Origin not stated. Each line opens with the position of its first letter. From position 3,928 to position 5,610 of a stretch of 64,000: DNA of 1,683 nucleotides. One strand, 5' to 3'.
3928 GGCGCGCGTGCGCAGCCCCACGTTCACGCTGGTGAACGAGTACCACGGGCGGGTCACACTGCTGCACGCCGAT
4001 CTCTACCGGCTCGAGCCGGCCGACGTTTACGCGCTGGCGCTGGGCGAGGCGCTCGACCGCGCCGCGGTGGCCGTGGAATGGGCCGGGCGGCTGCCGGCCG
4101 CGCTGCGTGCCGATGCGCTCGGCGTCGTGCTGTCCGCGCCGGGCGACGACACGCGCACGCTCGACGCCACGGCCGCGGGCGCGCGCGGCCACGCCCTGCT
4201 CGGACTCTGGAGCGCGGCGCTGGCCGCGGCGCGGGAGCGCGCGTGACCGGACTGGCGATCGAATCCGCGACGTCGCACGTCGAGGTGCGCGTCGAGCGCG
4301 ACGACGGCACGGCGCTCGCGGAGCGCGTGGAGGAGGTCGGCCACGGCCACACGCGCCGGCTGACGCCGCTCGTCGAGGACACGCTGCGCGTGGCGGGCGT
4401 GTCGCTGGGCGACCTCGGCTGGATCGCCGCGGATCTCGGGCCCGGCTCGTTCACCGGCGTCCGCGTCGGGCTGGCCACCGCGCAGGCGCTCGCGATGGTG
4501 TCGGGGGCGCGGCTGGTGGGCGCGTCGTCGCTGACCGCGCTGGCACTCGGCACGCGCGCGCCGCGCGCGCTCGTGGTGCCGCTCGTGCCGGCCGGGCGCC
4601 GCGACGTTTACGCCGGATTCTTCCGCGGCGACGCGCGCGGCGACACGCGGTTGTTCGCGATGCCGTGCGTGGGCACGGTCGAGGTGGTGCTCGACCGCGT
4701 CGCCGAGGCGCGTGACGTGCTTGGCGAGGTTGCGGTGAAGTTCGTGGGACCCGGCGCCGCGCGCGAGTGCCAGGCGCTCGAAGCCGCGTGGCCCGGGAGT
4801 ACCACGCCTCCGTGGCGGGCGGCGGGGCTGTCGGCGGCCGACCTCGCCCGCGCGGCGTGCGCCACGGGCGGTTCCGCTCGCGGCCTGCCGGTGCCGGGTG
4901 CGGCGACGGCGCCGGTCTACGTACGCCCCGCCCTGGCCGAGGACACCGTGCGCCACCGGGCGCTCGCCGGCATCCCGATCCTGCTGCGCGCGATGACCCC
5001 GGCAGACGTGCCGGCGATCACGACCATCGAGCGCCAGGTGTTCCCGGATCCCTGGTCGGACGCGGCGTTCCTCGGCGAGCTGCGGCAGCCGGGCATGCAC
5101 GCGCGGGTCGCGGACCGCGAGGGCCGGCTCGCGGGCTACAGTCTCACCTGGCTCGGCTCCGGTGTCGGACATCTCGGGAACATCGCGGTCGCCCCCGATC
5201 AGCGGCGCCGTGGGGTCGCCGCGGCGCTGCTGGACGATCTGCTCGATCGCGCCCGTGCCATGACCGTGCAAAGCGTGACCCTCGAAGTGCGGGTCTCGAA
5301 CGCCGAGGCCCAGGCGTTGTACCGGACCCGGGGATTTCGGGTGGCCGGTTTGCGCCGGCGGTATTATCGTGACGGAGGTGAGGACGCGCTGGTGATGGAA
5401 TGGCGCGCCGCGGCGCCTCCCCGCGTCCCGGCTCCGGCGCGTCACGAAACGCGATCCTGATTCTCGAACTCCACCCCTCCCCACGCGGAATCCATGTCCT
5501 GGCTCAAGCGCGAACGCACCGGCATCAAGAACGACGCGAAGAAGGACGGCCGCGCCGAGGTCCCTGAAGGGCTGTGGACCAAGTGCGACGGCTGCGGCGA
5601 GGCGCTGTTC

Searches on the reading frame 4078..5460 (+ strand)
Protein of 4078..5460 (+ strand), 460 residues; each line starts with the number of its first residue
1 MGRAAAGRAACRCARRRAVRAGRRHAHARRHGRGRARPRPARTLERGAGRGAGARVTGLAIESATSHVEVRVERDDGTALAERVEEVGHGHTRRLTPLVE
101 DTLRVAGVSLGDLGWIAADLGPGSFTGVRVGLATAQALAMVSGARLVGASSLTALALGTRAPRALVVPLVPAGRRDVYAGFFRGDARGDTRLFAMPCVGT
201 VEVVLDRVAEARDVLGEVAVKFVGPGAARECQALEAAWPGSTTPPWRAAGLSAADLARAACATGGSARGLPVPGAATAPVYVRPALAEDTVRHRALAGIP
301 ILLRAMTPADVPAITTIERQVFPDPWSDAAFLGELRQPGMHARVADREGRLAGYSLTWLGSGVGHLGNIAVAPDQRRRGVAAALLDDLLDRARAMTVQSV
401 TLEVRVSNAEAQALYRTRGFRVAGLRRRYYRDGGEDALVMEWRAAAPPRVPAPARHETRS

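Call 52: search_protein_families(library=pfam, proteins=[window:4078-5460:+], max_evalue=0.0001)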
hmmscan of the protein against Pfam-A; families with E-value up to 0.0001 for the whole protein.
window:4078-5460:+ (460 aa): 6 families
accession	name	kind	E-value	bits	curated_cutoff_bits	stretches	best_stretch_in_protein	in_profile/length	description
PF00814.31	TsaD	-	1.1e-19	71.7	24.8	1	86-180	24-121/264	tRNA N6-adenosine threonylcarbamoyltransferase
PF00583.31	Acetyltransf_1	-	9.2e-17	61.8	20.7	1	314-420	4-116/116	Acetyltransferase (GNAT) family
PF13673.13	Acetyltransf_10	-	1.2e-12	48.3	23.6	1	320-426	11-113/128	Acetyltransferase (GNAT) domain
PF13508.13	Acetyltransf_7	-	2.1e-10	41.3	27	1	344-421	7-83/84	Acetyltransferase (GNAT) domain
PF13527.13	Acetyltransf_9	-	1.2e-05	25.8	25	1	363-422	72-126/127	Acetyltransferase (GNAT) domain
PF08445.16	FR47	-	1.4e-05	25.4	22.1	1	361-423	19-80/86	FR47-like protein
